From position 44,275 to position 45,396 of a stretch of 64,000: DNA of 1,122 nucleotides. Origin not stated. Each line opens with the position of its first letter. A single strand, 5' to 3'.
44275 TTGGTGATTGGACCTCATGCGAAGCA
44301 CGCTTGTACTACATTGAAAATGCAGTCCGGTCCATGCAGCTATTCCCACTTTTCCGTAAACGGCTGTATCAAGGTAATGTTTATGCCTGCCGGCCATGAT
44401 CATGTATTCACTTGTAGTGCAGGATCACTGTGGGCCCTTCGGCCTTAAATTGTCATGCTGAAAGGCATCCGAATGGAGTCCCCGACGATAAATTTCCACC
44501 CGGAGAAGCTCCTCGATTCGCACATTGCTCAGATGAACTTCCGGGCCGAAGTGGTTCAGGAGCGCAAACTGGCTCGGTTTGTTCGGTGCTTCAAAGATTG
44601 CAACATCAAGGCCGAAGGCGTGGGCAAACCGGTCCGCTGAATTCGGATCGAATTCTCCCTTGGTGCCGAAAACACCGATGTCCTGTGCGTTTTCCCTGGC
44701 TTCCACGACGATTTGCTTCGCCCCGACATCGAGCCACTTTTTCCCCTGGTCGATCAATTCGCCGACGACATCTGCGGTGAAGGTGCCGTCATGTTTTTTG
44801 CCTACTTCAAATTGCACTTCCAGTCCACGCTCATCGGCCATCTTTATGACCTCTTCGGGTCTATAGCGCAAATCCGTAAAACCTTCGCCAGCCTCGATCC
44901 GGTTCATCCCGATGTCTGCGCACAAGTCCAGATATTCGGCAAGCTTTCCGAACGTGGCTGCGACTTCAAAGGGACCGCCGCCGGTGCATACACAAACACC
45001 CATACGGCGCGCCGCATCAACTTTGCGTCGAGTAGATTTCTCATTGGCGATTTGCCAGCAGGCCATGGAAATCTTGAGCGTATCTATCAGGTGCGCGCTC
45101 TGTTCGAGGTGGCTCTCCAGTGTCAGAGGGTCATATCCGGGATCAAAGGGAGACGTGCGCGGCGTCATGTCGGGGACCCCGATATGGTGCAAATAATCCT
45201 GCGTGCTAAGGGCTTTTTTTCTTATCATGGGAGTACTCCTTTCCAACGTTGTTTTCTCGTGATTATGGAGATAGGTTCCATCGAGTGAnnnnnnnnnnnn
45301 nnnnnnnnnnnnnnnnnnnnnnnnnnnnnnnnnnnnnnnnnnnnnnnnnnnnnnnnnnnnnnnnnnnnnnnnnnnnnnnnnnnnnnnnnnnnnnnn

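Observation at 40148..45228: Sulfolactate-synthesis cassette (comA/comB) embedded in an exopolysaccharide operon: candidate sulfonated-glycan pathway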

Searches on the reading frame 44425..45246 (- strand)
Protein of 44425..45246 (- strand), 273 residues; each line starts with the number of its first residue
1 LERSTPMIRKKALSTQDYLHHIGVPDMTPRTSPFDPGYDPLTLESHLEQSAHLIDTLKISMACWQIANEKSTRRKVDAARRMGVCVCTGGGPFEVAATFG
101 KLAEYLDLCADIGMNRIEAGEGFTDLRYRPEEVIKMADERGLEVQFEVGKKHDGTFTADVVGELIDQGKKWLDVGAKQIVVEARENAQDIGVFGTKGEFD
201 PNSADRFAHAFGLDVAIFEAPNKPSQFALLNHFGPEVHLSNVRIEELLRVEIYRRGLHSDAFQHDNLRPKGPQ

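Call 4: search_protein_families(library=pfam, proteins=[window:44425-45246:-], max_evalue=0.01)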
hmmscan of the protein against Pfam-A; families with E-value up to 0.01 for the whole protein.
window:44425-45246:- (273 aa): 1 family
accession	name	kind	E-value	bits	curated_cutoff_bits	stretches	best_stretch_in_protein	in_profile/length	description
PF02679.21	ComA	-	5.7e-47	160.7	25.2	1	31-260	13-243/243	(2R)-phospho-3-sulfolactate synthase (ComA)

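Call 5: search_protein_families(library=ncbifam, proteins=[window:44425-45246:-], max_evalue=0.01)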
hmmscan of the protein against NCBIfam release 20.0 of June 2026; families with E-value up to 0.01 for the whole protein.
window:44425-45246:- (273 aa): 1 family
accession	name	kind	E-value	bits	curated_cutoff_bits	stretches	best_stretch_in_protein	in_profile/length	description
TIGR03849.2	arch_ComA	equivalog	1.5e-46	158.8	280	1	34-262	12-240/241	phosphosulfolactate synthase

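Call 10: find_encoding_contigs(protein=window:44425-45246:-, flank=10000, max_places=6)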
Protein window:44425-45246:- (273 aa): no gene with exactly this product is on record in the collection.

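Call 12: find_homologous_proteins(query=window:44425-45246:-, max_evalue=1e-10)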
Query window:44425-45246:- (273 aa): 5106 proteins with E <= 1e-10 among 5837 candidates; the best 120 are listed.
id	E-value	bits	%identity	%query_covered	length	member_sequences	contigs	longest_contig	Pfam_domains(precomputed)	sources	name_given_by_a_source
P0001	3.4e-179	612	100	98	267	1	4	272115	PF02679.22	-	-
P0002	7.7e-177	604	99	98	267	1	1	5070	PF02679.22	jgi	jgi:phosphosulfolactate synthase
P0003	1.6e-158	544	89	97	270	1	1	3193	PF02679.22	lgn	-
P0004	4.7e-158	542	88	98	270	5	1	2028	PF02679.22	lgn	-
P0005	1.6e-157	541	88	98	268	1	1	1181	PF02679.22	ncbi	-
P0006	2.0e-157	540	88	97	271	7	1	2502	PF02679.22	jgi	jgi:phosphosulfolactate synthase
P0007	8.2e-157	538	88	97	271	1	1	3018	PF02679.22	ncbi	-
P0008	9.3e-157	538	88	98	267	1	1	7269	PF02679.22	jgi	jgi:phosphosulfolactate synthase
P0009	3.0e-156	537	88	96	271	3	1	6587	PF02679.22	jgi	jgi:phosphosulfolactate synthase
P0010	3.7e-156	536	88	96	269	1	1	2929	PF02679.22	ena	-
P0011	1.3e-155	534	87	97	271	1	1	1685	PF02679.22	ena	-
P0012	7.3e-155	532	87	97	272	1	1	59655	PF02679.22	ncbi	-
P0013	5.2e-154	529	86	96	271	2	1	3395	PF02679.22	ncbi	-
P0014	2.3e-153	527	86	97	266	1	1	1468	PF02679.22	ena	-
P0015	3.5e-153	526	85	97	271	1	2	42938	PF02679.22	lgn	-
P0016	1.2e-152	525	84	98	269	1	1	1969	PF02679.22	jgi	jgi:phosphosulfolactate synthase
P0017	5.7e-152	523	85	97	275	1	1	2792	PF02679.22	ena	-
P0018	8.7e-152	522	85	98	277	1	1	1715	PF02679.22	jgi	-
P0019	1.0e-151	522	86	98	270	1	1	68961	PF02679.22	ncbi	-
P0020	1.3e-151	521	85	96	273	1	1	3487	PF02679.22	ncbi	-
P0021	1.5e-151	521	85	97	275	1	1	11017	PF02679.22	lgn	-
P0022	1.2e-150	518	85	98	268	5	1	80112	PF02679.22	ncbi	-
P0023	2.0e-150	517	89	91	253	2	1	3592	PF02679.22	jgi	jgi:phosphosulfolactate synthase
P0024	2.9e-150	517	84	98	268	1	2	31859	PF02679.22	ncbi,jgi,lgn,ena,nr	ncbi:MAG TPA: phosphosulfolactate synthase [Dissulfurispiraceae bacterium]|nr:phosphosulfolactate sy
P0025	3.0e-150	517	84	97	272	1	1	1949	PF02679.22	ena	-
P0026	3.4e-150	517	85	96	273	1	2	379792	PF02679.22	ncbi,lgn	-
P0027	4.0e-150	516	84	97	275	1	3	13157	PF02679.22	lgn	-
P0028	2.0e-149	514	84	98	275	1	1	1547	PF02679.22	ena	-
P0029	6.5e-149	512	83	98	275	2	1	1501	PF02679.22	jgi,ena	-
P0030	6.6e-149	512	83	97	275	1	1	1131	PF02679.22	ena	-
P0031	9.1e-149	512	83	97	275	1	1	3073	PF02679.22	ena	-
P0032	9.1e-149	512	83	97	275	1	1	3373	PF02679.22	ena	-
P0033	1.1e-148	512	83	96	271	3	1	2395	PF02679.22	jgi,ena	-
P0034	3.8e-148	510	83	98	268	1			PF02679.22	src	-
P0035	1.4e-146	505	83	98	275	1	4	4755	PF02679.22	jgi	-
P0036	3.0e-146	504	85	96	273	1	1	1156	PF02679.22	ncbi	-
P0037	1.6e-144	498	81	97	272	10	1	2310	PF02679.22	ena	-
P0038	3.3e-144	497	82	97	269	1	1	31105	PF02679.22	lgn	-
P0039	2.5e-143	494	82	97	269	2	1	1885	PF02679.22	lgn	-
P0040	2.8e-143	494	80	97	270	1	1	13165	PF02679.22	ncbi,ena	-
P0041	3.3e-143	494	80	97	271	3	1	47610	PF02679.22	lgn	-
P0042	2.6e-142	491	81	96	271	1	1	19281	PF02679.22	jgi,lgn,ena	jgi:phosphosulfolactate synthase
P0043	3.5e-142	490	79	97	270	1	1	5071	PF02679.22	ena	-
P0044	5.1e-142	490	80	96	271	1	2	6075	PF02679.22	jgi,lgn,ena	jgi:phosphosulfolactate synthase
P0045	8.6e-142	489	81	97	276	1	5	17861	PF02679.22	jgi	jgi:phosphosulfolactate synthase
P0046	1.3e-141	489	80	96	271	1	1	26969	PF02679.22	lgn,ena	-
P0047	1.5e-141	488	81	97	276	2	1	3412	PF02679.22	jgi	jgi:phosphosulfolactate synthase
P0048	1.7e-141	488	80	95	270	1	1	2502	PF02679.22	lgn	-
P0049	2.7e-141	487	81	97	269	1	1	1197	PF02679.22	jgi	jgi:phosphosulfolactate synthase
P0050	3.3e-141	487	80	97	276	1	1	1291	PF02679.22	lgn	-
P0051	5.0e-141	487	79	97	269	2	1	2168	PF02679.22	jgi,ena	-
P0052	7.4e-141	486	81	95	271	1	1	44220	PF02679.22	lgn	-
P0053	7.8e-141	486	80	95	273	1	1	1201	PF02679.22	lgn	-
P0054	1.2e-140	485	80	97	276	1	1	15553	PF02679.22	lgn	-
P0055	1.5e-140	485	81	95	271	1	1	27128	PF02679.22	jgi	jgi:phosphosulfolactate synthase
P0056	1.8e-140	485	80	95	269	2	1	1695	PF02679.22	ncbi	-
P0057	1.8e-140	485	81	96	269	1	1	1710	PF02679.22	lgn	-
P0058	5.7e-140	483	80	95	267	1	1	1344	PF02679.22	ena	-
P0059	9.5e-140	482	83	95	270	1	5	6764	PF02679.22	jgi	jgi:phosphosulfolactate synthase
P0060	1.1e-139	482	82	95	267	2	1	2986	PF02679.22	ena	-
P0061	1.1e-139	482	80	97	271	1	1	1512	PF02679.22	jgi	jgi:phosphosulfolactate synthase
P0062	1.4e-139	482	79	95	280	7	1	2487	PF02679.22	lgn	-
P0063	1.6e-139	482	78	97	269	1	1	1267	PF02679.22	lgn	-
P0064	2.0e-139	481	78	100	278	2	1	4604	PF02679.22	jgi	jgi:phosphosulfolactate synthase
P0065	2.1e-139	481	79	95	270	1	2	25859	PF02679.22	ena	-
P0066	2.3e-139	481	80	95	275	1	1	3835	PF02679.22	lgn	-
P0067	2.7e-139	481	82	94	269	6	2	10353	PF02679.22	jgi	jgi:phosphosulfolactate synthase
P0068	1.1e-138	479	78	97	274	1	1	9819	PF02679.22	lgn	-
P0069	1.2e-138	479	79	95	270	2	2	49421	PF02679.22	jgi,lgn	-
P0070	1.5e-138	478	78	97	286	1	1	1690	PF02679.22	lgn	-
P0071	2.0e-138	478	80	95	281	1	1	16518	PF02679.22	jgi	jgi:phosphosulfolactate synthase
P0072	3.4e-138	477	82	92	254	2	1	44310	PF02679.22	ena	-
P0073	3.8e-138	477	78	97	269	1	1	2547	PF02679.22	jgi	jgi:phosphosulfolactate synthase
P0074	4.8e-138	477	76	99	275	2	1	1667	PF02679.22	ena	-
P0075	5.4e-138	477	81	92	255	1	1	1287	PF02679.22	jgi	jgi:phosphosulfolactate synthase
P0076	7.1e-138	476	79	96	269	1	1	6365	PF02679.22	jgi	jgi:phosphosulfolactate synthase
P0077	8.3e-138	476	77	97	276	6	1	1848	PF02679.22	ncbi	-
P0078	9.5e-138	476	75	100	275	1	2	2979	PF02679.22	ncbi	-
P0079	1.8e-137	475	80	96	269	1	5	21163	PF02679.22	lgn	-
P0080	2.3e-137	475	79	95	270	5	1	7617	PF02679.22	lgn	-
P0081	2.6e-137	474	78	98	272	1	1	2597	PF02679.22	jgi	jgi:phosphosulfolactate synthase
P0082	3.7e-137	474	80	96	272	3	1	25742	PF02679.22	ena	-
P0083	4.8e-137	474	78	97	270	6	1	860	PF02679.22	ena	-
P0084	5.6e-137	473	78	97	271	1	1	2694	PF02679.22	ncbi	-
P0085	6.6e-137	473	78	95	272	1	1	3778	PF02679.22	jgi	jgi:phosphosulfolactate synthase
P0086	6.6e-137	473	81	95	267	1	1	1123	PF02679.22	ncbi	-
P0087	1.2e-136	472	80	95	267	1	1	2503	PF02679.22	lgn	-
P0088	1.2e-136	472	80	95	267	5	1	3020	PF02679.22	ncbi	-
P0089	1.2e-136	472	79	96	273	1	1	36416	PF02679.22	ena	-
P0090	1.2e-136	472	78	96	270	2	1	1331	PF02679.22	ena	-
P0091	1.4e-136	472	75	97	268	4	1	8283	PF02679.22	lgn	-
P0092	2.1e-136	471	80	95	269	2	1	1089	PF02679.22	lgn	-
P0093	3.4e-136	471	78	95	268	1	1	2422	PF02679.22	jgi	jgi:phosphosulfolactate synthase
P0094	3.6e-136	471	77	97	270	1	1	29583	PF02679.22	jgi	-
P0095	3.9e-136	471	79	95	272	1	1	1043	PF02679.22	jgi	jgi:phosphosulfolactate synthase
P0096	3.9e-136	471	77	95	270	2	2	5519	PF02679.22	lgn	-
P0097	5.7e-136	470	78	95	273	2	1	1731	PF02679.22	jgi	jgi:phosphosulfolactate synthase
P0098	5.9e-136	470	77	97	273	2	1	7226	PF02679.22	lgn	-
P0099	6.8e-136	470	77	97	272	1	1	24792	PF02679.22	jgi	jgi:phosphosulfolactate synthase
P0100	7.1e-136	470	79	95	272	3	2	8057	PF02679.22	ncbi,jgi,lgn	-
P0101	8.3e-136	469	79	95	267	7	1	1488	PF02679.22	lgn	-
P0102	1.0e-135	469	74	99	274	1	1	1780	PF02679.22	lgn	-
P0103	1.2e-135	469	78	95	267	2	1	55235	PF02679.22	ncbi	-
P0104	1.8e-135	468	76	97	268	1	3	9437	PF02679.22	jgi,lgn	-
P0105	2.1e-135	468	79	96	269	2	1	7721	PF02679.22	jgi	jgi:phosphosulfolactate synthase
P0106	2.9e-135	468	76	97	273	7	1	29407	PF02679.22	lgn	-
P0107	3.0e-135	468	80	95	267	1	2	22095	PF02679.22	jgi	jgi:phosphosulfolactate synthase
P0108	5.5e-135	467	76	96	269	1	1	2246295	PF02679.22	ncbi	ncbi:MAG: phosphosulfolactate synthase [Anaerolineaceae bacterium]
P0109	5.6e-135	467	77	98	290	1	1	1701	PF02679.22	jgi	jgi:phosphosulfolactate synthase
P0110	7.5e-135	466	76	96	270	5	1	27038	PF02679.22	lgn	-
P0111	7.9e-135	466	75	100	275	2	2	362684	PF02679.22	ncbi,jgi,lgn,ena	ncbi:MAG: phosphosulfolactate synthase [bacterium]|jgi:phosphosulfolactate synthase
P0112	8.6e-135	466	77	96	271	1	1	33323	PF02679.22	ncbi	-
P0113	8.6e-135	466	77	95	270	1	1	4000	PF02679.22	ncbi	-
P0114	8.6e-135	466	75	97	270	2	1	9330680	PF02679.22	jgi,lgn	jgi:phosphosulfolactate synthase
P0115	1.1e-134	466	75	97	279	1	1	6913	PF02679.22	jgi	jgi:phosphosulfolactate synthase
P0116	1.2e-134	466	81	93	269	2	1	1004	PF02679.22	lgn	-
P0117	1.7e-134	465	75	97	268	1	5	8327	PF02679.22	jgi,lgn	-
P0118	1.8e-134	465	76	97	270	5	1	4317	PF02679.22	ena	-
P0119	2.5e-134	465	78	95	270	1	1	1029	PF02679.22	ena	-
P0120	3.2e-134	464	81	90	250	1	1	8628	PF02679.22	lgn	-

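Call 13: find_encoding_contigs(protein=P0001, flank=8000, max_places=4)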
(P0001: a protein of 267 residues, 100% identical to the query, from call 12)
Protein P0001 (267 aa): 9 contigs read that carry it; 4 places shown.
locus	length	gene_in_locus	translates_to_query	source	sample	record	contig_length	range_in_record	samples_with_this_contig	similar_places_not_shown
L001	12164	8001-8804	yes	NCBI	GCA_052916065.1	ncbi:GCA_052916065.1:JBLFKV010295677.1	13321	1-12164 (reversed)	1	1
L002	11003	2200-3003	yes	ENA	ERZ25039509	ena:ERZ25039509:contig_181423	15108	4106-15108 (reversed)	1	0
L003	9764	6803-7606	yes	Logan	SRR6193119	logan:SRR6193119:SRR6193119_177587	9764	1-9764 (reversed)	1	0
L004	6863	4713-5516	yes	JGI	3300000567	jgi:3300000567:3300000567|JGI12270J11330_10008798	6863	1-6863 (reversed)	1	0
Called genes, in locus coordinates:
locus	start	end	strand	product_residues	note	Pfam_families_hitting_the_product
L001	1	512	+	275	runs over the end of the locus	PF01522:Polysacc_deac_1, PF11959:DUF3473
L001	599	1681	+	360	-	PF02388:FemAB (faint), PF13480:Acetyltransf_6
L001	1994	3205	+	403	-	PF01041:DegT_DnrJ_EryC1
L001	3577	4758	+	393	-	PF02350:Epimerase_2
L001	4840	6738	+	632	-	PF12481:DUF3700 (weak), PF13522:GATase_6, PF13537:GATase_7, PF00733:Asn_synthase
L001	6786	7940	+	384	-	PF13506:Glyco_transf_21 (faint), PF13641:Glyco_tranf_2_3, PF00535:Glycos_transf_2, PF10111:Glyco_tranf_2_2 (weak)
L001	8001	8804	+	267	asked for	PF02679:ComA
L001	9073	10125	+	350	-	PF07478:Dala_Dala_lig_C (faint)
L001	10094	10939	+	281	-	PF04029:2-ph_phosp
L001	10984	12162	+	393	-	?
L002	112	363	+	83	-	PF00733:Asn_synthase (weak)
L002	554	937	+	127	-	PF00733:Asn_synthase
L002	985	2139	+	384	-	PF13506:Glyco_transf_21 (faint), PF13641:Glyco_tranf_2_3, PF00535:Glycos_transf_2, PF10111:Glyco_tranf_2_2 (weak)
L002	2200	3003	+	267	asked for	PF02679:ComA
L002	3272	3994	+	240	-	-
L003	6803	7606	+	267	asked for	PF02679:ComA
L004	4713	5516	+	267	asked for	PF02679:ComA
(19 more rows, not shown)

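Call 14: find_encoding_contigs(protein=P0108, flank=10000, max_places=2)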
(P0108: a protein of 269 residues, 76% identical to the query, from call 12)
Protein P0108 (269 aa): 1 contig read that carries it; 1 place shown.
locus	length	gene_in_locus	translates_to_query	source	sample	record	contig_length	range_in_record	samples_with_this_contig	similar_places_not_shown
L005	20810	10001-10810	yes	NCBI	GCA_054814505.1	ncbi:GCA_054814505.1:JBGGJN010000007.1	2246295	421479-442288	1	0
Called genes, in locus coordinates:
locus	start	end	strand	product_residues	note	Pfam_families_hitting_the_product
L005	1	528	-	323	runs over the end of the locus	PF04041:Glyco_hydro_130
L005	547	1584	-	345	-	PF00356:LacI, PF00532:Peripla_BP_1, PF13407:Peripla_BP_4, PF13377:Peripla_BP_3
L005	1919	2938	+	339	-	PF00356:LacI, PF09339:HTH_IclR (faint), PF00532:Peripla_BP_1, PF13407:Peripla_BP_4, PF13377:Peripla_BP_3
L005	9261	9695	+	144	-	-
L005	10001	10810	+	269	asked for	PF02679:ComA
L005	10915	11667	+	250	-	PF04029:2-ph_phosp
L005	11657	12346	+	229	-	-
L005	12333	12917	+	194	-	-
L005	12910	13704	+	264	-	PF01209:Ubie_methyltran, PF13489:Methyltransf_23, PF05148:Methyltransf_8 (weak), PF08241:Methyltransf_11, PF08242:Methyltransf_12, PF13649:Methyltransf_25, PF13847:Methyltransf_31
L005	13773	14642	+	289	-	PF01209:Ubie_methyltran, PF01135:PCMT (weak), PF05175:MTS, PF13489:Methyltransf_23, PF13847:Methyltransf_31, PF08241:Methyltransf_11, PF08242:Methyltransf_12, PF13649:Methyltransf_25, +7 more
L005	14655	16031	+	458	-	PF09861:Lar_N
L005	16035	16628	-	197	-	PF12724:Flavodoxin_5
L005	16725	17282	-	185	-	PF03551:PadR, PF10400:Vir_act_alpha_C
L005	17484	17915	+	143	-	PF12802:MarR_2, PF22381:Staph_reg_Sar_Rot (weak), PF01047:MarR, PF13463:HTH_27 (weak), PF13412:HTH_24 (weak)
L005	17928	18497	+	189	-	PF13489:Methyltransf_23, PF01135:PCMT, PF01209:Ubie_methyltran, PF02475:TRM5-TYW2_MTfase, PF05175:MTS, PF13847:Methyltransf_31, PF08241:Methyltransf_11, PF08242:Methyltransf_12, +5 more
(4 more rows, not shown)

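Call 15: find_encoding_contigs(protein=P0114, flank=10000, max_places=2)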
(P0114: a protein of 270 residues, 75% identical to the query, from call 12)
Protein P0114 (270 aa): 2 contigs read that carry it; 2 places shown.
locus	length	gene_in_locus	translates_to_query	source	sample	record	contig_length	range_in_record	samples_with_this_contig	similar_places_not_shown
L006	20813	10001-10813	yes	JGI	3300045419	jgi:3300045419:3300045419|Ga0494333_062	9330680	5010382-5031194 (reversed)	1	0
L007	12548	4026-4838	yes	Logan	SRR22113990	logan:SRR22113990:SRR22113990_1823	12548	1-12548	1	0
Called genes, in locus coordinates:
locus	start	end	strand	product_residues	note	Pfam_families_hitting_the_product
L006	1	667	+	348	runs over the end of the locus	PF06439:3keto-disac_hyd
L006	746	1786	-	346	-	PF12679:ABC2_membrane_2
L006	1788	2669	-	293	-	PF00005:ABC_tran, PF13304:AAA_21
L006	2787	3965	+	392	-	PF00108:Thiolase_N, PF00109:ketoacyl-synt (weak), PF02803:Thiolase_C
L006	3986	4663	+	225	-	PF05685:Uma2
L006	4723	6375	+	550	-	PF01642:MM_CoA_mutase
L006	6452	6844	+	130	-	PF02310:B12-binding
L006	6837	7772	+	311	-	PF03193:RsgA_GTPase (faint), PF03308:MeaB, PF13191:AAA_16 (weak), PF01656:CbiA (weak), PF02492:cobW (weak)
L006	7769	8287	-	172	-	PF00188:CAP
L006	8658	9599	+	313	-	-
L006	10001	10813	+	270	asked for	PF02679:ComA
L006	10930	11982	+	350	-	-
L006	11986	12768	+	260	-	PF04029:2-ph_phosp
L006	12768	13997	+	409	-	-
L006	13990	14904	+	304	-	PF13649:Methyltransf_25, PF13847:Methyltransf_31, PF08241:Methyltransf_11, PF08242:Methyltransf_12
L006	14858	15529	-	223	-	PF00072:Response_reg, PF00486:Trans_reg_C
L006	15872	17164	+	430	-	PF05982:Sbt_1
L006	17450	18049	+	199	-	-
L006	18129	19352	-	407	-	PF00438:S-AdoMet_synt_N, PF02772:S-AdoMet_synt_M, PF02773:S-AdoMet_synt_C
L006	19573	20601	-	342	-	-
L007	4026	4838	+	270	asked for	PF02679:ComA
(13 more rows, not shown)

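Call 20: find_related_loci(query=P0001, collection=genome_contigs, flank=10000)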
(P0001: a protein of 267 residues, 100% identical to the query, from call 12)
Query P0001 (267 aa) in genome_contigs; peptide patterns used: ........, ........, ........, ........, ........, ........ (x = any residue, [..] = any of these).
107 stretches matched a pattern; 27 encode a relative of the query (tblastn E <= 1e-3); 27 distinct loci.
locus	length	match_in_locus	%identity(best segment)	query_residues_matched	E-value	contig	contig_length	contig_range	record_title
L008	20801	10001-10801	89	1-267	1e-165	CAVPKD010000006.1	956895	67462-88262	MAG: Nitrospirota bacterium isolate MFD10007.bin.2.19 genome assembly, contig: contig_3817, whole genome shotgun sequenc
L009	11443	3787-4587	84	1-267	5e-156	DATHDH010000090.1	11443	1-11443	MAG TPA_asm: Dissulfurispiraceae bacterium isolate SMAG_U12388 k141_1206409, whole genome shotgun sequence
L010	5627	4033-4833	73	1-267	6e-141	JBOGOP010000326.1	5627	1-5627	MAG: Pyrinomonadaceae bacterium isolate SE1493_metabat2.bin.15 NODE_2348_length_5627_cov_0.944364, whole genome shotgun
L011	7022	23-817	76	2-266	4e-140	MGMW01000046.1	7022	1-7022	MAG: Chloroflexi bacterium RBG_13_53_26 RBG_13_scaffold_18688, whole genome shotgun sequence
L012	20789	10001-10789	78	4-266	4e-139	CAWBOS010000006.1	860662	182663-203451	MAG: uncultured delta proteobacterium isolate MFD01299.bin.3.111 genome assembly, contig: contig_21432, whole genome sho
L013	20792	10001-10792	75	2-265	2e-137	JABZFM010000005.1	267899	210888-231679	MAG: Desulfobacteraceae bacterium isolate Grevelingen_8MPa_metabat2.60 scaffold_79, whole genome shotgun sequence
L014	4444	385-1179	73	2-266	3e-139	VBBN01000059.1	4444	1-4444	MAG: Candidatus Bathyarchaeota archaeon isolate BA_19 14_1009_16_40cm_scaffold_90381, whole genome shotgun sequence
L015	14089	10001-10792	73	2-265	2e-136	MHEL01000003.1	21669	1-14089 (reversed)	MAG: Nitrospirae bacterium RBG_19FT_COMBO_42_15 rbg_19ft_combo_scaffold_1052, whole genome shotgun sequence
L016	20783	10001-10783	74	3-263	2e-133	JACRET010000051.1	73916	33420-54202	MAG: Deltaproteobacteria bacterium isolate NC_groundwater_1706_Pr3_B-0.1um_52_15 SR-2_scaffold_141_1626887, whole genome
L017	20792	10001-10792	72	3-266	2e-130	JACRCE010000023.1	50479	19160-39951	MAG: Deltaproteobacteria bacterium isolate NC_groundwater_1638_Pr3_B-0.1um_54_19 SR-2_scaffold_141_462661, whole genome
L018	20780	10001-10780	72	7-266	5e-130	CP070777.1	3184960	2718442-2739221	MAG: Candidatus Zixiibacteriota bacterium isolate bin19 chromosome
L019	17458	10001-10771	70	9-265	6e-127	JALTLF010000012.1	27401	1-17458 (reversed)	MAG: Chromatiales bacterium isolate S139_maxbin2_scaf2bin.311 S139_NODE_1135_length_27401_cov_67.816125, whole genome sh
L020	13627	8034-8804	70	9-265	6e-126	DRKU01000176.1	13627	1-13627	MAG TPA_asm: Gammaproteobacteria bacterium isolate HyVt-448 HyVt-448_k145_621489, whole genome shotgun sequence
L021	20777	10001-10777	68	9-267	4e-124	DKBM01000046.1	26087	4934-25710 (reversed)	MAG TPA_asm: Proteobacteria bacterium UBA6900 UBA6900_contig_7905, whole genome shotgun sequence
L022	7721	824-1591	71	9-264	6e-122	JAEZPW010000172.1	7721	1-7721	MAG: Acidobacteria bacterium isolate OH_CFB_66 k127_54074, whole genome shotgun sequence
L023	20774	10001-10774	69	7-264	3e-120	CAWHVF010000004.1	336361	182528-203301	MAG: uncultured Acidobacteriota bacterium isolate MFD04492.bin.2.129 genome assembly, contig: contig_16954, whole genome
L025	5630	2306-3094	65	5-267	1e-118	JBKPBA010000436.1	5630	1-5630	MAG: Chloroflexota bacterium isolate GB_EKS_MAG_00091 GB_EKS_000000936337, whole genome shotgun sequence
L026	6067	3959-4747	65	5-267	2e-116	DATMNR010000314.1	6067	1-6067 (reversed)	MAG TPA_asm: Ktedonobacteraceae bacterium isolate SMAG_U12855 k141_949315, whole genome shotgun sequence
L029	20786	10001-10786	63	5-266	2e-112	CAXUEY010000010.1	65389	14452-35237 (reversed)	MAG TPA_asm: uncultured Ktedonobacteraceae bacterium isolate public_SRR14722276_metawrap_bin.2 genome assembly, contig:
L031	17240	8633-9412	57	7-266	2e-100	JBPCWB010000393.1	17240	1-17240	MAG: Hyphomicrobiaceae bacterium isolate MAG_seacave_34 S1Ck127_7467190, whole genome shotgun sequence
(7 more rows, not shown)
